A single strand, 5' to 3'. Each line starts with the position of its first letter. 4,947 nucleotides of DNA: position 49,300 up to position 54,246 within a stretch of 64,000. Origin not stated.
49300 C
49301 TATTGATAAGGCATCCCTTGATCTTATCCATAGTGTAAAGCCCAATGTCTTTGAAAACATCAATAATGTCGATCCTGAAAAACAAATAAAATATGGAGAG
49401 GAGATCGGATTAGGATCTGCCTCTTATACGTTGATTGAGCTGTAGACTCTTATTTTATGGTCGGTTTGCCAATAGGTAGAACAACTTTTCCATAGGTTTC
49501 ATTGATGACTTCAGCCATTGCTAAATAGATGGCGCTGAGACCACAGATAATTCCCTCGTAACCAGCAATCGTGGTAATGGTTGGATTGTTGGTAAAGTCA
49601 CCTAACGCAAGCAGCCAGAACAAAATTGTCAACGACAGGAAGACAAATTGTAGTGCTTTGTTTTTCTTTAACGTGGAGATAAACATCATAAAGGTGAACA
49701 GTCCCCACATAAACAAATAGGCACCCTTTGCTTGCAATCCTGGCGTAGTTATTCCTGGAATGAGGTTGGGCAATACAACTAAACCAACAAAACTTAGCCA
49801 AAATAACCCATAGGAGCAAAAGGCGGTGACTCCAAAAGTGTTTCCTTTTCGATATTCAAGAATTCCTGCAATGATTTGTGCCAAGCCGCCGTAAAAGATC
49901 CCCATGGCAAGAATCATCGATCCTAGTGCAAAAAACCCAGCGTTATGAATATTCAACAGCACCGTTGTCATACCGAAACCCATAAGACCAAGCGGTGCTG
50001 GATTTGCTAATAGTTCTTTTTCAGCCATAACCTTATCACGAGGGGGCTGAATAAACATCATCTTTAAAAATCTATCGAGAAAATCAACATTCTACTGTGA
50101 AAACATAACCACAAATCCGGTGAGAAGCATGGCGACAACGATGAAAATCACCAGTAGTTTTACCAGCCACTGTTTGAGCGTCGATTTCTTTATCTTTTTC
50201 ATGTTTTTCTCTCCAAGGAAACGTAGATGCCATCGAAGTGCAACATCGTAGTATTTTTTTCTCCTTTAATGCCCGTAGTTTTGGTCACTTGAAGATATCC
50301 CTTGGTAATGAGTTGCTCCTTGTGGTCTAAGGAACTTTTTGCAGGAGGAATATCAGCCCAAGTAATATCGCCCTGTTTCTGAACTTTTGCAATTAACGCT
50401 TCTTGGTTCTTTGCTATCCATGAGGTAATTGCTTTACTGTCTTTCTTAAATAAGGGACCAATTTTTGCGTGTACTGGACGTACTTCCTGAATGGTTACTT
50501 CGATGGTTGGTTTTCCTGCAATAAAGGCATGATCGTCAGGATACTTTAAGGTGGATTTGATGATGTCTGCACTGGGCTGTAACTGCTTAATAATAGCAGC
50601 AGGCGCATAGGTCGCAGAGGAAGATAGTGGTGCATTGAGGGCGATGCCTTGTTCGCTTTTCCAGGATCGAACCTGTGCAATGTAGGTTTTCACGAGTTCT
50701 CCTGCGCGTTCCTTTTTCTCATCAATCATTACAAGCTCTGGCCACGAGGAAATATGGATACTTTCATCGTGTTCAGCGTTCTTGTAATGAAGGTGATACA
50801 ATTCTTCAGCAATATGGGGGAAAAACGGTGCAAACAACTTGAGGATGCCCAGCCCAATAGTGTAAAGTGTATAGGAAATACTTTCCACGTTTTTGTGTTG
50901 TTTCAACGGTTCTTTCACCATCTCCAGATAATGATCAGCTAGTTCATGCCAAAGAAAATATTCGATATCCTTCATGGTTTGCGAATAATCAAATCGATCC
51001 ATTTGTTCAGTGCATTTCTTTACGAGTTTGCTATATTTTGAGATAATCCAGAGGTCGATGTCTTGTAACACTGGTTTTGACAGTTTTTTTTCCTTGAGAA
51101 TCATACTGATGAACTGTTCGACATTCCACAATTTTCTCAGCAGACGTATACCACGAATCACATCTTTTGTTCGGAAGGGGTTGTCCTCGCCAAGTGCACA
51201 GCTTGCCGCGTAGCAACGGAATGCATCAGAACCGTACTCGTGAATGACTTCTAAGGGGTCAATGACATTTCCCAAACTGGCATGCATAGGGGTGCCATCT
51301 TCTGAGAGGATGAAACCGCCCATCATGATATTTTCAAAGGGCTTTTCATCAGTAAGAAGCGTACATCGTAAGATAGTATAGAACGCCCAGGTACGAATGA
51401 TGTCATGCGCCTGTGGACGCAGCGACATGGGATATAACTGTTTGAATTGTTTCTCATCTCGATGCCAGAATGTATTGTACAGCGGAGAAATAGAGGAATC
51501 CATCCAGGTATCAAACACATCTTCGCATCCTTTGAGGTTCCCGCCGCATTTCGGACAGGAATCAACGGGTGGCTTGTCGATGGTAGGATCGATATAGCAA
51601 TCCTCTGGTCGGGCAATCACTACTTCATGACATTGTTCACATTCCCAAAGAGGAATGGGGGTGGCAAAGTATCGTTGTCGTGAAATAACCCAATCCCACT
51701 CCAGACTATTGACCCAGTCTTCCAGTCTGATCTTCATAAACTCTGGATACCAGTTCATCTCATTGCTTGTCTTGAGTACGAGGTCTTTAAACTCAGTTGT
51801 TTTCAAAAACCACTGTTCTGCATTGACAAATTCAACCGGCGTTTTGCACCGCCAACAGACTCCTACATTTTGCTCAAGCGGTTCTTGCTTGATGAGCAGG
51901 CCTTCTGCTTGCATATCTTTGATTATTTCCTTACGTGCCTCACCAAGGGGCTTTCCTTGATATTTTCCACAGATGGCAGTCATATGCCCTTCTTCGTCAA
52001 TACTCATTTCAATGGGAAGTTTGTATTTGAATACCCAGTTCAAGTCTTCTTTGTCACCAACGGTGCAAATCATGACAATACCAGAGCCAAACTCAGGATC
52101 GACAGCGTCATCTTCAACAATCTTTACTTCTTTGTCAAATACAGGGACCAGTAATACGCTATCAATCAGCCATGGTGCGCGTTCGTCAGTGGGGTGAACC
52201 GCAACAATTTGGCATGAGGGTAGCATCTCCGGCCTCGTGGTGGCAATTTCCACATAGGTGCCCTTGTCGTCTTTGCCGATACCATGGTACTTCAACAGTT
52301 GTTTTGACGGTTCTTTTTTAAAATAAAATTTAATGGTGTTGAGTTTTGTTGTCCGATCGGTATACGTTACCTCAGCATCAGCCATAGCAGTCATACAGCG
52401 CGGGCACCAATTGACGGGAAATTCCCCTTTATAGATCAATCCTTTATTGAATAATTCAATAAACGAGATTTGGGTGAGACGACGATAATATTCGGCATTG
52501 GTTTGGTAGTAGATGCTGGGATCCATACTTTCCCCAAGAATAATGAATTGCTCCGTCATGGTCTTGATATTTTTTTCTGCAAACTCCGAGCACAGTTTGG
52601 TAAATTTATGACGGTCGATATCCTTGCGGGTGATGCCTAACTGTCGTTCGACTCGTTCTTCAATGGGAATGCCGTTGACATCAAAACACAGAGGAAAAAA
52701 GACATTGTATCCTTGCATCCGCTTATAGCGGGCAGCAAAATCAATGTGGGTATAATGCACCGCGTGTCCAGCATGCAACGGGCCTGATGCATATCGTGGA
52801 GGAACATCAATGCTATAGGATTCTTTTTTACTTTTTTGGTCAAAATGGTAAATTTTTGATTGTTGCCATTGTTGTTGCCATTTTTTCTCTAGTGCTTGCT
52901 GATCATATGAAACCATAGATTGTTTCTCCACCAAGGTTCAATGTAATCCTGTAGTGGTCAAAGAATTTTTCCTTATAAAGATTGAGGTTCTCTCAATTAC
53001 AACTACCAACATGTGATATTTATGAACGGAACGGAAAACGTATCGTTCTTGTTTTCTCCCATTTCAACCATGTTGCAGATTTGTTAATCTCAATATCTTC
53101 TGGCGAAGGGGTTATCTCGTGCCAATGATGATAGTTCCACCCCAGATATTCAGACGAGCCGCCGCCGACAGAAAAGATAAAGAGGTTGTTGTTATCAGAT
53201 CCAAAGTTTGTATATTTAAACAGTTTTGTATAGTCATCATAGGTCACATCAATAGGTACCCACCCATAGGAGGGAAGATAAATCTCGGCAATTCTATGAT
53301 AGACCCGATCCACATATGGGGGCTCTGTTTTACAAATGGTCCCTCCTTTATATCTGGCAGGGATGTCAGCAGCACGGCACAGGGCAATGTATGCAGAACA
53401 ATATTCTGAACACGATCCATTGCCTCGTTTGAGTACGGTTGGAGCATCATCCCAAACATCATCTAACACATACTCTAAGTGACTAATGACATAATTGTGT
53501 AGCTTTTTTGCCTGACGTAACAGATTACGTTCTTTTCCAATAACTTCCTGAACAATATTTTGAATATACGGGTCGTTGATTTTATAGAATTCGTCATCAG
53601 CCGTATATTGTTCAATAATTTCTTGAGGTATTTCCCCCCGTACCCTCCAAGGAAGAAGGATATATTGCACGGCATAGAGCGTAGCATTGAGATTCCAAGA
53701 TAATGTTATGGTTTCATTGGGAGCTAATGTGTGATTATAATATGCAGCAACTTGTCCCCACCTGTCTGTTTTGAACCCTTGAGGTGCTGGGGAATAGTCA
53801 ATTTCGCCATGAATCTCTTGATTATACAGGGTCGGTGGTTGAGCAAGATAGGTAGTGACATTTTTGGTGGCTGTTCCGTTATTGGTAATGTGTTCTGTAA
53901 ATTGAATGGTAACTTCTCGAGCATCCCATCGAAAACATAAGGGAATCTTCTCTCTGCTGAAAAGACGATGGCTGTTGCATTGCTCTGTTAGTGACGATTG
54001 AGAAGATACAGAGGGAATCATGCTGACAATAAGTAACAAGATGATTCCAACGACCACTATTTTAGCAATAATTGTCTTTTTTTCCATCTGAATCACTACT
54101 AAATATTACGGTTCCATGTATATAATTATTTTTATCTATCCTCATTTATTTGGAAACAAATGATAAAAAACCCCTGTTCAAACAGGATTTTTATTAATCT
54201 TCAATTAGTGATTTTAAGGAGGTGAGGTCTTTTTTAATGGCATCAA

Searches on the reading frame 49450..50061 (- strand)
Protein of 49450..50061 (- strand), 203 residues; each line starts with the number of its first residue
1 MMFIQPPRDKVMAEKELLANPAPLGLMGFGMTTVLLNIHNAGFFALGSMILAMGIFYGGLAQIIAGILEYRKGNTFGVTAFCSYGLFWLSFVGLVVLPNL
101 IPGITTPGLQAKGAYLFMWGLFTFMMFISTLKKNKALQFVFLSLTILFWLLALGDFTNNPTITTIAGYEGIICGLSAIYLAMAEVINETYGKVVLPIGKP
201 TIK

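Call 54: search_protein_families(library=pfam, proteins=[window:49450-50061:-], max_evalue=0.01)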
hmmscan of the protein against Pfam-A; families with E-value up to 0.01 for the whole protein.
window:49450-50061:- (203 aa): 1 family
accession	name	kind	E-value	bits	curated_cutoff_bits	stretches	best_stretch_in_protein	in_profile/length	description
PF01184.24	Gpr1_Fun34_YaaH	-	4.1e-43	147.8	25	1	13-193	12-198/207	GPR1/FUN34/yaaH family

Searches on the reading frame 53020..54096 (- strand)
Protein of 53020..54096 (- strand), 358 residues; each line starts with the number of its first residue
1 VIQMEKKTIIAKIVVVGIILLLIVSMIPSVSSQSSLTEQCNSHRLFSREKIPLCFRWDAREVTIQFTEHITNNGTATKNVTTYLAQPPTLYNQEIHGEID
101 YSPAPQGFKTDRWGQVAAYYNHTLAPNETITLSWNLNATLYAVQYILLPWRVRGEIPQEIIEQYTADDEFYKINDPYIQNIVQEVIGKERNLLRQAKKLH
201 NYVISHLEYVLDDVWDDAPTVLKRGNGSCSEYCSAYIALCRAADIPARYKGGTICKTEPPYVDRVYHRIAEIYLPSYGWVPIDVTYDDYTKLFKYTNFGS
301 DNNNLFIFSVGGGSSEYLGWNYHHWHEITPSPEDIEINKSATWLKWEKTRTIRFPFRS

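Call 54: search_protein_families(library=pfam, proteins=[window:53020-54096:-], max_evalue=0.01)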
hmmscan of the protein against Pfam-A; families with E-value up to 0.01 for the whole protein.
window:53020-54096:- (358 aa): 1 family
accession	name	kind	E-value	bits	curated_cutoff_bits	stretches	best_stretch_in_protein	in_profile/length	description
PF01841.26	Transglut_core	-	1.1e-20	74.4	23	1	180-283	2-107/108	Transglutaminase-like superfamily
